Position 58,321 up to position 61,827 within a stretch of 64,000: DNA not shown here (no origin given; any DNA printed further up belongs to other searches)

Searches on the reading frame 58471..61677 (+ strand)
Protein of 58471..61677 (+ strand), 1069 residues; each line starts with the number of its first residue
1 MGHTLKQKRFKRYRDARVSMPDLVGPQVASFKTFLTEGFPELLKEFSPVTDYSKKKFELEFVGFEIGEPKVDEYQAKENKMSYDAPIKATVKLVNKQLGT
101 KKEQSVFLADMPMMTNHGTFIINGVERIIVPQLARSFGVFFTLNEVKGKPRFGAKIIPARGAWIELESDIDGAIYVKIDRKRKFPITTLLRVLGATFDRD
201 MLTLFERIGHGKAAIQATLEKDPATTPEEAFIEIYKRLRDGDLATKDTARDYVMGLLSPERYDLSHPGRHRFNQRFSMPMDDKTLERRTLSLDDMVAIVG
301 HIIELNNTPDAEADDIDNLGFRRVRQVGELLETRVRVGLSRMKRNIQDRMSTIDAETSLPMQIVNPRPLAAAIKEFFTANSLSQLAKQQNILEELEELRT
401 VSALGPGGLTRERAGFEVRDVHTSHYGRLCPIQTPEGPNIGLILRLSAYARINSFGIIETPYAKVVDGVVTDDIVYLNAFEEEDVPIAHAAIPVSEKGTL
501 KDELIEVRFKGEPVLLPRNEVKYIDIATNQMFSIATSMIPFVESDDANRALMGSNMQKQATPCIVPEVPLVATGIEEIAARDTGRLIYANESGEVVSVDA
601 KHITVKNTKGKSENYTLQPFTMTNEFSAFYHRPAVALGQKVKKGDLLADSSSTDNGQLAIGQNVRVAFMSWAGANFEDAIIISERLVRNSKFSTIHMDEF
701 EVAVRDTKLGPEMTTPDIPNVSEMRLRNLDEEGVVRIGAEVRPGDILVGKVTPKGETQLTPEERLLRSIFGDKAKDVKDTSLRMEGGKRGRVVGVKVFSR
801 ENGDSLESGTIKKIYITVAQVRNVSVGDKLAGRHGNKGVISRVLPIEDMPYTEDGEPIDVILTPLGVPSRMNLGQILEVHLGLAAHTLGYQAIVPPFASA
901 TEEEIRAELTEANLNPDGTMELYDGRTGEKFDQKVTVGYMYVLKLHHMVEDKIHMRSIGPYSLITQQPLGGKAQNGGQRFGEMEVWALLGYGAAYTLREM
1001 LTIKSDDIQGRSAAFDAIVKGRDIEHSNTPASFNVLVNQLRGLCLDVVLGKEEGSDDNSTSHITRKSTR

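Call 27: search_protein_families(library=pfam, proteins=[window:58471-61677:+], max_evalue=0.00001)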
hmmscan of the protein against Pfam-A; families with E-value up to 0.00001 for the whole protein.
window:58471-61677:+ (1069 aa): 6 families
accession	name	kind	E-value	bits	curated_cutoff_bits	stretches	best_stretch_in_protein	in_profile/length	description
PF00562.33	RNA_pol_Rpb2_6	-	2.2e-122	409.3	23.4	1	589-974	2-373/373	RNA polymerase Rpb2, domain 6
PF04565.21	RNA_pol_Rpb2_3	-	1.5e-24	86.4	21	1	384-452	1-68/68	RNA polymerase Rpb2, domain 3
PF04560.25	RNA_pol_Rpb2_7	-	9.9e-23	80.8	32.1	1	976-1048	1-83/87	RNA polymerase Rpb2, domain 7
PF10385.14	RNA_pol_Rpb2_45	-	1.3e-19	70.4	28.2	1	462-527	1-66/66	RNA polymerase beta subunit external 1 domain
PF04561.19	RNA_pol_Rpb2_2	-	8.4e-16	58.6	21.7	1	156-325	24-190/190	RNA polymerase Rpb2, domain 2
PF04563.20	RNA_pol_Rpb2_1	-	9.2e-15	55.2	28.2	1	23-357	2-188/203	RNA polymerase beta subunit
